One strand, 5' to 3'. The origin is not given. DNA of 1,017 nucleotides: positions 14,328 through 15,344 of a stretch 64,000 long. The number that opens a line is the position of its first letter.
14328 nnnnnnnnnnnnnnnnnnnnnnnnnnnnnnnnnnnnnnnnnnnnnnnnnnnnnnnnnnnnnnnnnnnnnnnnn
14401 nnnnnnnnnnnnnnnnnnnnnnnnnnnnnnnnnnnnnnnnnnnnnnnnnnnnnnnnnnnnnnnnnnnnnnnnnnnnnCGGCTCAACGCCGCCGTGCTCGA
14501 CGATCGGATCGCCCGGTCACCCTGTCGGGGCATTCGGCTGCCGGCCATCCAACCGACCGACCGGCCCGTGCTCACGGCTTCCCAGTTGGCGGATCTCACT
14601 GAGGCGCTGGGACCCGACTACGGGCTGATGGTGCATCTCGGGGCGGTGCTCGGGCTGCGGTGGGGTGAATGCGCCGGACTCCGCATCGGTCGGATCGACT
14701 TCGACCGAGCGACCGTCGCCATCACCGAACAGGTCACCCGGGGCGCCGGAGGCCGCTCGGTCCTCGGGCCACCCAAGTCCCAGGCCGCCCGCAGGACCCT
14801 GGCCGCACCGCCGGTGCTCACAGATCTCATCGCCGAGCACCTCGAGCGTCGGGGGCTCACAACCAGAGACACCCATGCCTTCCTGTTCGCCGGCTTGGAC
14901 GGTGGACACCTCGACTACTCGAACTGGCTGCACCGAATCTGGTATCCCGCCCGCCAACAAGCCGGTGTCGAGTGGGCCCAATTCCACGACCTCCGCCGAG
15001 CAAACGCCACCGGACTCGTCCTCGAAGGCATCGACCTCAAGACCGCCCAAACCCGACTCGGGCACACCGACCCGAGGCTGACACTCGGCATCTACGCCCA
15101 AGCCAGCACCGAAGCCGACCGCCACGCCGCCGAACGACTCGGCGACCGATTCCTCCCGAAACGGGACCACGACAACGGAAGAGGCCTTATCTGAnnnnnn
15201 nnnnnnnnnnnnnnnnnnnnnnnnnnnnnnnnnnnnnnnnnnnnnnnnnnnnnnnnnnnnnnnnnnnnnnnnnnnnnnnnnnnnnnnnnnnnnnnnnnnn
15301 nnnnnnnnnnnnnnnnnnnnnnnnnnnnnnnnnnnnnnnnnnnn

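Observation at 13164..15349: Decayed 2.1-kb integrative element at the 3' end of tRNA-Pro(CGG), carrying a toxin-antitoxin module and stitched gene fragments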

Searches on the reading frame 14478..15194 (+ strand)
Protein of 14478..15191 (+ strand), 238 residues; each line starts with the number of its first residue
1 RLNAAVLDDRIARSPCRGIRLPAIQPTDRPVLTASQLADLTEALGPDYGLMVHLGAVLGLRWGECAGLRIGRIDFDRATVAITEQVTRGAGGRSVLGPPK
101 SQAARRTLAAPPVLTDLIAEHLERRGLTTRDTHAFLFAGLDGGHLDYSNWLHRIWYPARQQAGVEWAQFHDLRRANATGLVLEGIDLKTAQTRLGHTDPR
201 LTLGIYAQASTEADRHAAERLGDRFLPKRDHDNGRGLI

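Call 7: search_protein_families(library=pfam, proteins=[window:14493-15194:+], max_evalue=0.01)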
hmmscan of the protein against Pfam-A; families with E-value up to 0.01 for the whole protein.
window:14493-15194:+ (233 aa): 1 family
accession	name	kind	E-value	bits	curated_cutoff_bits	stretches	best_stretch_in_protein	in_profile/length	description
PF00589.27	Phage_integrase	-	1.3e-17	64.5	27.1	1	29-206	5-170/172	Phage integrase family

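Call 11: find_homologous_proteins(query=window:14478-15191:+)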
Query window:14478-15191:+ (238 aa): 784 proteins with E <= 0.001 among 3826 candidates; the best 120 are listed.
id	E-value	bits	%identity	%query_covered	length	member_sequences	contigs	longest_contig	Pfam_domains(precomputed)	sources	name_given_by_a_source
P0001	5.8e-140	483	92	99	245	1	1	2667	PF00589.28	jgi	jgi:integrase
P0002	9.6e-140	482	90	100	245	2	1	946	PF00589.28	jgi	jgi:integrase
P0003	7.8e-136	469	89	99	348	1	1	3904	PF14659.13,PF22022.3,PF00589.28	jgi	jgi:integrase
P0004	6.5e-134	463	88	99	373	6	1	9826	PF14659.13,PF22022.3,PF00589.28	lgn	-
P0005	1.1e-133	462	100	87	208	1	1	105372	PF00589.28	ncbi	-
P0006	4.7e-133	460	86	100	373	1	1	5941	PF14659.13,PF22022.3,PF00589.28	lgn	-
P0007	3.6e-130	451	86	100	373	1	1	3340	PF14659.13,PF22022.3,PF00589.28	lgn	-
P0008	7.2e-128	443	83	100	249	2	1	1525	PF00589.28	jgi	jgi:integrase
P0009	2.0e-127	442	84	99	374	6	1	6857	PF14659.13,PF22022.3,PF00589.28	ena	-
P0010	9.4e-126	436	83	99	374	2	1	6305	PF14659.13,PF22022.3,PF00589.28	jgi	jgi:integrase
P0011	1.2e-125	436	82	99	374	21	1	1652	PF14659.13,PF22022.3,PF00589.28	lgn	-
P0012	2.3e-124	432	83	99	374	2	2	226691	PF14659.13,PF22022.3,PF00589.28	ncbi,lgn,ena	ncbi:MAG: tyrosine-type recombinase/integrase [Acidimicrobiia bacterium]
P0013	2.6e-124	432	81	100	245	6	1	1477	PF00589.28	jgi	jgi:integrase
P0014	4.7e-124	431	82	99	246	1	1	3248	PF00589.28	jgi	jgi:integrase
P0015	1.8e-122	426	82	99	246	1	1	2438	PF00589.28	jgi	jgi:integrase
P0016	2.8e-122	425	79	99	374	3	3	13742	PF14659.13,PF22022.3,PF00589.28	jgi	jgi:integrase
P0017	1.0e-121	423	82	97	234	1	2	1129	PF00589.28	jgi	jgi:integrase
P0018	1.4e-121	423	80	99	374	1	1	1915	PF14659.13,PF22022.3,PF00589.28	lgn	-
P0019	4.4e-120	418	81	97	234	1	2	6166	PF00589.28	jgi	jgi:integrase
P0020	8.2e-116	404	75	99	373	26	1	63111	PF14659.13,PF22022.3,PF00589.28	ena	-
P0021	1.6e-111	390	74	99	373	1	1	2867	PF14659.13,PF22022.3,PF00589.28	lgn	-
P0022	3.2e-111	389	75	95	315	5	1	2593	PF22022.3,PF00589.28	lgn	-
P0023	1.4e-108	380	73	100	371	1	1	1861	PF14659.13,PF22022.3,PF00589.28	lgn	-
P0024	3.0e-108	379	71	99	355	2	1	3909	PF14659.13,PF22022.3,PF00589.28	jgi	jgi:integrase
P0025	1.4e-107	377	71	99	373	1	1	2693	PF14659.13,PF22022.3,PF00589.28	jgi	jgi:integrase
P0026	4.4e-107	375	72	99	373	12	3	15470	PF14659.13,PF22022.3,PF00589.28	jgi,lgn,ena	-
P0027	6.7e-107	375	70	100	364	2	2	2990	PF14659.13,PF22022.3,PF00589.28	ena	-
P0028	7.7e-107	375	71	99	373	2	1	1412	PF14659.13,PF22022.3,PF00589.28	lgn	-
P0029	2.6e-106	373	69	99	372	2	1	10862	PF14659.13,PF22022.3,PF00589.28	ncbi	-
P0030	7.9e-106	371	70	99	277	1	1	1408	PF00589.28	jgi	jgi:integrase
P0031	2.2e-105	370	70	99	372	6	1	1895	PF14659.13,PF22022.3,PF00589.28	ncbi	ncbi:MAG: tyrosine-type recombinase/integrase [Acidimicrobiia bacterium]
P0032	6.4e-105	368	71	99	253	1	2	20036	PF00589.28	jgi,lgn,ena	-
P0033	1.4e-104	367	68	99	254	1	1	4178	PF00589.28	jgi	jgi:integrase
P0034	1.4e-104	367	69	99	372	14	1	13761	PF14659.13,PF22022.3,PF00589.28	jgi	-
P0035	1.1e-103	364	69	99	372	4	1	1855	PF14659.13,PF22022.3,PF00589.28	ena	-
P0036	1.5e-103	364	69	100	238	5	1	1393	PF00589.28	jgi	jgi:integrase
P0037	1.8e-103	363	69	99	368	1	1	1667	PF14659.13,PF22022.3,PF00589.28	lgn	-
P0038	1.9e-103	363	69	99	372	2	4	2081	PF22022.3,PF00589.28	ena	-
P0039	5.9e-103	362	79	87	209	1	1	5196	PF00589.28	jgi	jgi:integrase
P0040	9.6e-103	361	68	99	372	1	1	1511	PF14659.13,PF22022.3,PF00589.28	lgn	-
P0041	1.6e-102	360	78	87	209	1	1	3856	PF00589.28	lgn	-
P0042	2.0e-102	360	69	99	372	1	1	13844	PF14659.13,PF22022.3,PF00589.28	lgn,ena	-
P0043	3.1e-102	359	74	88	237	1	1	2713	PF00589.28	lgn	-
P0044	4.6e-102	359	69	98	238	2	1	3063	PF00589.28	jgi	jgi:integrase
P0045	7.8e-102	358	72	95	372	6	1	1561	PF14659.13,PF22022.3,PF00589.28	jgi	jgi:integrase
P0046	1.1e-100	354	68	98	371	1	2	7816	PF14659.13,PF22022.3,PF00589.28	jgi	jgi:integrase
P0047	2.3e-100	353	66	100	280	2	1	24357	PF00589.28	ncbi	-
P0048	2.7e-100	353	84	79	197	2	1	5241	PF00589.28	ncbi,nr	ncbi:MAG TPA: tyrosine-type recombinase/integrase [Acidimicrobiia bacterium]|nr:tyrosine-type recomb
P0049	7.3e-100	352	69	99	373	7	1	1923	PF14659.13,PF22022.3,PF00589.28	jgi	jgi:integrase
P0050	1.0e-99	351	69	95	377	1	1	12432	PF14659.13,PF22022.3,PF00589.28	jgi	jgi:integrase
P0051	1.5e-99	351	68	95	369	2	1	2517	PF14659.13,PF22022.3,PF00589.28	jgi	jgi:integrase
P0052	1.7e-99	350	68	99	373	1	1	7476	PF14659.13,PF22022.3,PF00589.28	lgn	-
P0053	4.3e-99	349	69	95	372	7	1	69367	PF14659.13,PF22022.3,PF00589.28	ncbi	-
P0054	3.4e-98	346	81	78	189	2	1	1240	PF00589.28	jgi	jgi:integrase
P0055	2.9e-96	340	82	79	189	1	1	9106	PF00589.28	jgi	jgi:integrase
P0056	8.8e-94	332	73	84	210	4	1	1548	PF00589.28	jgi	jgi:integrase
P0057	2.9e-93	330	79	79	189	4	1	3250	PF00589.28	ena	-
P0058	2.9e-93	330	69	89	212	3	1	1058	PF00589.28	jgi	jgi:integrase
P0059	1.0e-90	322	74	87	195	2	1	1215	PF00589.28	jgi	jgi:integrase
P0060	1.5e-86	308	75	79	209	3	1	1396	PF00589.28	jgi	jgi:integrase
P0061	1.1e-85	305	63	95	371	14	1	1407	PF14659.13,PF22022.3,PF00589.28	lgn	-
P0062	1.7e-85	305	61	96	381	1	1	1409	PF14659.13,PF22022.3,PF00589.28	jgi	jgi:integrase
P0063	2.4e-85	304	65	95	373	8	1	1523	PF22022.3,PF26003.1,PF00589.28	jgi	jgi:integrase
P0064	2.9e-85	304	63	95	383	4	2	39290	PF14659.13,PF22022.3,PF00589.28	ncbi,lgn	-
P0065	3.8e-85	303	66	95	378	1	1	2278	PF14659.13,PF22022.3,PF26003.1,PF00589.28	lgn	-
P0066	4.1e-85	303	75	78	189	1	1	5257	PF00589.28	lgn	-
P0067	9.1e-85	302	63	95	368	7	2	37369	PF14659.13,PF22022.3,PF26003.1,PF00589.28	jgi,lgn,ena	-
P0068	1.1e-84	302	61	96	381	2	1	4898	PF14659.13,PF22022.3,PF00589.28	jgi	jgi:integrase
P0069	1.3e-84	302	61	95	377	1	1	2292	PF14659.13,PF22022.3,PF00589.28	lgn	-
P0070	3.2e-84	300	63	93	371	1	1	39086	PF14659.13,PF22022.3,PF00589.28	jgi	jgi:integrase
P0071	6.1e-84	300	62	96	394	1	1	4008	PF14659.13,PF22022.3,PF00589.28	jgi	jgi:integrase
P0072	7.3e-84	299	60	98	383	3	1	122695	PF14659.13,PF22022.3,PF00589.28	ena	-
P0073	1.5e-83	298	64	93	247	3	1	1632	PF00589.28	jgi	-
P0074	1.8e-83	298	61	99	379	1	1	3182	PF22022.3,PF00589.28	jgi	jgi:integrase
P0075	1.9e-83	298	62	95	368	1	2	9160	PF22022.3,PF00589.28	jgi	jgi:integrase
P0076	2.4e-83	298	62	95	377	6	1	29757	PF14659.13,PF22022.3,PF00589.28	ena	-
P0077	2.4e-83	298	63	95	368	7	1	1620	PF14659.13,PF22022.3,PF26003.1,PF00589.28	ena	-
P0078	2.6e-83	297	63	95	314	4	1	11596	PF00589.28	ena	-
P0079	4.1e-83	297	73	74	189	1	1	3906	PF00589.28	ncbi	-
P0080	5.6e-83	296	60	96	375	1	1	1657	PF22022.3,PF26003.1,PF00589.28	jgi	jgi:integrase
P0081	7.3e-83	296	64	94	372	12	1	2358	PF00589.28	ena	-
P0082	7.4e-83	296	63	95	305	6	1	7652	PF22022.3,PF00589.28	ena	-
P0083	8.2e-83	296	60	96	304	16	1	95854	PF22022.3,PF00589.28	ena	-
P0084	8.4e-83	296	64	95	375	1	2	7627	PF22022.3,PF00589.28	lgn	-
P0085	1.6e-82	295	61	95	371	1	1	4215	PF14659.13,PF22022.3,PF00589.28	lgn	-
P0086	1.8e-82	295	61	95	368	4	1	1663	PF14659.13,PF22022.3,PF00589.28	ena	-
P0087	3.3e-82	294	62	97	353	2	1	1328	PF22022.3,PF00589.28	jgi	jgi:integrase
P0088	3.7e-82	294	60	95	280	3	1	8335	PF00589.28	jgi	jgi:integrase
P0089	4.4e-82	293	61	95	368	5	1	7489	PF22022.3,PF00589.28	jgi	jgi:integrase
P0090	6.8e-82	293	61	95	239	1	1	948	PF00589.28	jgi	jgi:integrase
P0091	7.0e-82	293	61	95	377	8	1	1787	PF14659.13,PF22022.3,PF00589.28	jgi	jgi:integrase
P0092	7.1e-82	293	62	95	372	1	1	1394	PF14659.13,PF22022.3,PF26003.1,PF00589.28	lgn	-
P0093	7.8e-82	293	63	87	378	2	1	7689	PF14659.13,PF22022.3,PF00589.28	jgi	jgi:integrase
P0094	1.1e-81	292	59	87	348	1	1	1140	PF14659.13,PF22022.3,PF00589.28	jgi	jgi:integrase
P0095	1.2e-81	292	61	99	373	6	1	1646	PF14659.13,PF22022.3,PF26003.1,PF00589.28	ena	-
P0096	1.2e-81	292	58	99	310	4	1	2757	PF22022.3,PF00589.28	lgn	-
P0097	3.1e-81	291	62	95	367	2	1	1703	PF22022.3,PF00589.28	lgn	-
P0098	4.1e-81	290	70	78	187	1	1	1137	PF00589.28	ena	-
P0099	5.0e-81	290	62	95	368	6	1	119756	PF14659.13,PF22022.3,PF26003.1,PF00589.28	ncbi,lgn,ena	-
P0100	6.7e-81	290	63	93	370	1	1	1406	PF14659.13,PF22022.3,PF00589.28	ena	-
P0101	1.0e-80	289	60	95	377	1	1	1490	PF22022.3,PF00589.28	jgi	jgi:integrase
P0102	1.3e-80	289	59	98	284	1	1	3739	PF00589.28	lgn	-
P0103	1.4e-80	289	60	95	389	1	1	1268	PF14659.13,PF22022.3,PF00589.28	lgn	-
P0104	1.4e-80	289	62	95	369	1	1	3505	PF14659.13,PF22022.3,PF00589.28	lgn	-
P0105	2.0e-80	288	59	95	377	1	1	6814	PF22022.3,PF00589.28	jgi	jgi:integrase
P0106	2.9e-80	288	60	95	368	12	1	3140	PF14659.13,PF22022.3,PF00589.28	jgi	jgi:integrase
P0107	3.0e-80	287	61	95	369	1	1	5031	PF22022.3,PF00589.28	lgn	-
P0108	3.3e-80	287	62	95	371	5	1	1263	PF14659.13,PF22022.3,PF00589.28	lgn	-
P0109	3.3e-80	287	60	96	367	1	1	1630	PF14659.13,PF22022.3,PF00589.28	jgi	jgi:integrase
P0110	4.9e-80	287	61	96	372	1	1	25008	PF22022.3,PF00589.28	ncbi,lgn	ncbi:MAG: tyrosine-type recombinase/integrase [Acidimicrobiales bacterium]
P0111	5.1e-80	287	59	96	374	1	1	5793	PF22022.3,PF26003.1,PF00589.28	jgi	jgi:integrase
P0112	5.4e-80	287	59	99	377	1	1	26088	PF22022.3,PF00589.28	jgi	jgi:integrase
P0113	5.4e-80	287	58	87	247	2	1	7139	PF00589.28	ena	-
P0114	8.9e-80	286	58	98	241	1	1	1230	PF00589.28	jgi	jgi:integrase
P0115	9.1e-80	286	61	95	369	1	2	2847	PF14659.13,PF26003.1,PF00589.28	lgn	-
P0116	1.3e-79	285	60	96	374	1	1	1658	PF14657.13,PF22022.3,PF26003.1,PF00589.28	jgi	jgi:integrase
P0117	2.2e-79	285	58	99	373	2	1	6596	PF14659.13,PF00589.28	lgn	-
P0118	2.6e-79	284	59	96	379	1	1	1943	PF14659.13,PF22022.3,PF00589.28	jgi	jgi:integrase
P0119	3.6e-79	284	69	74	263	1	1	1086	PF00589.28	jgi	jgi:integrase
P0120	5.9e-79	283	62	91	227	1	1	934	PF00589.28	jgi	jgi:integrase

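Call 12: find_encoding_contigs(protein=P0001, flank=5000, max_places=4)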
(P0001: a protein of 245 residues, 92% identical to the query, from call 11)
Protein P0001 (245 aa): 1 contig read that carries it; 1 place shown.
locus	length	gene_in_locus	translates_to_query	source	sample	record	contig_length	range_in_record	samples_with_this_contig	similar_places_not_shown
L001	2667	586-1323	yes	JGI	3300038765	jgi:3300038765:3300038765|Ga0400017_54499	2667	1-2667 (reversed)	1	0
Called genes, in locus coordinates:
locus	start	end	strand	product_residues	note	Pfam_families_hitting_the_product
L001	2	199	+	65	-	?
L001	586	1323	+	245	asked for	PF00589:Phage_integrase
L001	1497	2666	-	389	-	?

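Call 13: find_encoding_contigs(protein=P0004, flank=8000, max_places=4)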
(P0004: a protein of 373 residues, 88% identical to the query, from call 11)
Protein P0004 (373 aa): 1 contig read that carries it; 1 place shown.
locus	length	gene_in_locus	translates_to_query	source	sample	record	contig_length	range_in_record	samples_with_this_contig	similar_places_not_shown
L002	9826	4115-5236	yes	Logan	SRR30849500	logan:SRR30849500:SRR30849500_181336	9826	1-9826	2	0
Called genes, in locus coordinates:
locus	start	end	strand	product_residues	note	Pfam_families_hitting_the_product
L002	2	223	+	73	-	?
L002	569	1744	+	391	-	-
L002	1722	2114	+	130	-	-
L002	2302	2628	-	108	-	PF02452:PemK_toxin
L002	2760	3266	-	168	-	PF02810:SEC-C (weak)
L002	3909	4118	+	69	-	PF12728:HTH_17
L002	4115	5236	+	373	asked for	PF14659:Phage_int_SAM_3, PF22022:Phage_int_M, PF00589:Phage_integrase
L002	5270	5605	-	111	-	PF01934:HepT-like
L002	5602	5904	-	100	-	PF01909:NTP_transf_2, PF18765:Polbeta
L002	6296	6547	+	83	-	PF12728:HTH_17 (weak)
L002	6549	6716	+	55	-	-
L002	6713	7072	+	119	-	PF00589:Phage_integrase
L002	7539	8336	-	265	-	-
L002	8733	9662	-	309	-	PF13011:LZ_Tnp_IS481, PF13384:HTH_23, PF13518:HTH_28, PF13551:HTH_29, PF13565:HTH_32, PF00665:rve, PF13683:rve_3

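Call 14: find_encoding_contigs(protein=P0012, flank=10000, max_places=4)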
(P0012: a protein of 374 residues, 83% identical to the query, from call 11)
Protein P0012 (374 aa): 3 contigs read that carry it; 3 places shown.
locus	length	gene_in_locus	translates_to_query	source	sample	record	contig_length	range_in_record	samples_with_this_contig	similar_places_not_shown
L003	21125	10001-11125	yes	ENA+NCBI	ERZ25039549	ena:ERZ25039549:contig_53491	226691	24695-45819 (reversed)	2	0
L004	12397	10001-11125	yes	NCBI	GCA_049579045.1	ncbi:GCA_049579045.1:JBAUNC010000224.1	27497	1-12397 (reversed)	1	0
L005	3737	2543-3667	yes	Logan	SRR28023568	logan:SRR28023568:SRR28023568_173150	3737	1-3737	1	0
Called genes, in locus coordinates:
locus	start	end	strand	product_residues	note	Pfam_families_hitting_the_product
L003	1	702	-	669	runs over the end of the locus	PF00724:Oxidored_FMN, PF00070:Pyr_redox (faint), PF03486:HI0933_like (faint), PF07992:Pyr_redox_2, PF12831:FAD_oxidored, PF13450:NAD_binding_8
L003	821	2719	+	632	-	PF16177:ACAS_N, PF00501:AMP-binding, PF13193:AMP-binding_C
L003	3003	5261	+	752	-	PF01636:APH, PF00202:Aminotran_3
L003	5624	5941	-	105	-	-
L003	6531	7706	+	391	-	-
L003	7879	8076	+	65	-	-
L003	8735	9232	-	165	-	PF02810:SEC-C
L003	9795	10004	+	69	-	PF12728:HTH_17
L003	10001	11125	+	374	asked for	PF14659:Phage_int_SAM_3 (weak), PF22022:Phage_int_M, PF00589:Phage_integrase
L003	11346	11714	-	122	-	PF00072:Response_reg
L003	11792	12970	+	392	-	PF24961:NfeD_membrane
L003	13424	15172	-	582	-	PF00009:GTP_EFTU, PF01926:MMR_HSR1, PF25461:Beta-barrel_SelB, PF09107:WHD_3rd_SelB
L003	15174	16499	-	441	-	PF03841:SelA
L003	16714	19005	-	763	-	PF01315:Ald_Xan_dh_C, PF02738:MoCoBD_1, PF20256:MoCoBD_2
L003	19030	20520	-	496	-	PF00171:Aldedh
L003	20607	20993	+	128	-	PF04186:FxsA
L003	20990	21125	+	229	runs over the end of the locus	PF00293:NUDIX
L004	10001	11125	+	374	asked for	PF14659:Phage_int_SAM_3 (weak), PF22022:Phage_int_M, PF00589:Phage_integrase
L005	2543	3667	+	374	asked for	PF14659:Phage_int_SAM_3 (weak), PF22022:Phage_int_M, PF00589:Phage_integrase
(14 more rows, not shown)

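Call 61: search_protein_families(library=pfam, proteins=[L003:6531-7706:+, L003:7879-8076:+, L003:5624-5941:-], max_evalue=0.01)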
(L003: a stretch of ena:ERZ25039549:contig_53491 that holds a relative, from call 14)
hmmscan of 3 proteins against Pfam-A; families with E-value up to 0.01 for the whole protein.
L003:6531-7706:+ (391 aa): 0 families

L003:7879-8076:+ (65 aa): 0 families

L003:5624-5941:- (105 aa): 0 families

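Call 62: find_encoding_contigs(protein=P0005, flank=3000, max_places=3)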
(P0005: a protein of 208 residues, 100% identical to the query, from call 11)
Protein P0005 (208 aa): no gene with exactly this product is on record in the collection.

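Call 63: find_related_loci(query=P0004, collection=viral_contigs, flank=8000)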
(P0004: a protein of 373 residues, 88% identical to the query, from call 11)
Query P0004 (373 aa) in viral_contigs; peptide patterns used: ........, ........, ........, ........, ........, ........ (x = any residue, [..] = any of these).
98 stretches matched a pattern; 4 encode a relative of the query (tblastn E <= 1e-3); 4 distinct loci.
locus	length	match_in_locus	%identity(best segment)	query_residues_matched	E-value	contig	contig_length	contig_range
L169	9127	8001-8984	28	21-337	1e-27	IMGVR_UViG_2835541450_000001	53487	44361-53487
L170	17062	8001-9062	27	26-348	6e-22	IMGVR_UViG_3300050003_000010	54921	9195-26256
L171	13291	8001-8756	27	81-341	5e-18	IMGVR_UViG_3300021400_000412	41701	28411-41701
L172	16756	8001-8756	27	81-341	2e-17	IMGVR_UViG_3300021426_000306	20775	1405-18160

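Call 64: search_dna_similar(query=P0004, collection=phages, mode=protein, max_rows=12)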
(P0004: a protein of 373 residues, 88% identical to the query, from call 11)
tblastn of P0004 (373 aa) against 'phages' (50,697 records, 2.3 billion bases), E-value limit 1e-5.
Records with a match: 1418; places in all: 1423; records where one place covers at least 80% of the query: 145.
Best place of each record, by identity: <60% 1418.
By first word of the organism name: Mycobacterium 668; Streptococcus 210; Gordonia 185; Paenibacillus 68; Arthrobacter 56; Bacteriophage 47; Bacillus 18; Lactobacillus 15; Staphylococcus 13; Listeria 13; and 47 more.
By host as written in the record: Mycobacterium smegmatis mc2 155 464; Gordonia terrae 3612 156; Mycobacterium smegmatis mc#155 97; - 87; Paenibacillus larvae 27; Arthrobacter globiformis NRRL B-2979 SEA 22; Mycobacterium smegmatis mc2155 21; Arthrobacter globiformis B-2979 19; and 338 more.
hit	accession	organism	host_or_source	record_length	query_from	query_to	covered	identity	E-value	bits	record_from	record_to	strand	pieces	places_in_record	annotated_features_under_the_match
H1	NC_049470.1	Arthrobacter phage TripleJ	Arthrobacter globiformis NRRL B-2979 SEA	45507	14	353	91%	31.5%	3e-30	128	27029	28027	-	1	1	37: integrase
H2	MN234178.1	Arthrobacter phage TripleJ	Arthrobacter globiformis NRRL B-2979 SEA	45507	14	353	91%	31.5%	3e-30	128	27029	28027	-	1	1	37: tyrosine integrase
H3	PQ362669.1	Arthrobacter phage Kukla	Arthrobacter globiformis B-2979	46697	14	353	91%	31.2%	7e-30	127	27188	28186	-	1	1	36: tyrosine integrase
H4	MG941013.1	Actinomyces phage xhp1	Actinomyces odontolyticus subsp. ...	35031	14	361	93%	29.7%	3e-20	99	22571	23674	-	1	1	site-specific integrase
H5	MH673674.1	Thermus phage phiMa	Thermus thermophilus HB8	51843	5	354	94%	28.9%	4e-15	83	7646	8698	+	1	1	hypothetical protein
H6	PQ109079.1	Thermus phage Cumys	Thermus thermophilus HB8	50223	5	354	94%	28.9%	7e-15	82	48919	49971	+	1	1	integrase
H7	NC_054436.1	Gordonia phage Schmidt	Gordonia terrae 3612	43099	7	357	94%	28.4%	2e-27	120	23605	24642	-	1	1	32: integrase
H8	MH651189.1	Gordonia phage Schmidt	Gordonia terrae 3612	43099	7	357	94%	28.4%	2e-27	120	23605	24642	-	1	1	32: integrase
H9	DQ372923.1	Streptomyces phage mu1/6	Streptomyces aureofaciens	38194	9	363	95%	27.8%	1e-17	91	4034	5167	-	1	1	integrase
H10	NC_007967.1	Streptomyces phage mu1/6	Streptomyces aureofaciens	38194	9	363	95%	27.8%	1e-17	91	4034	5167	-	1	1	site-specific integrase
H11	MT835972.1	Bacteriophage sp.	human fecal samples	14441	56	356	81%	32.6%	2e-19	96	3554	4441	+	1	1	record has no annotation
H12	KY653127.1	Corynebacterium phage IME1320_01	Corynebacterium simulans IME1320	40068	2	342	91%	26.9%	5e-18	92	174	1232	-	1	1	integrase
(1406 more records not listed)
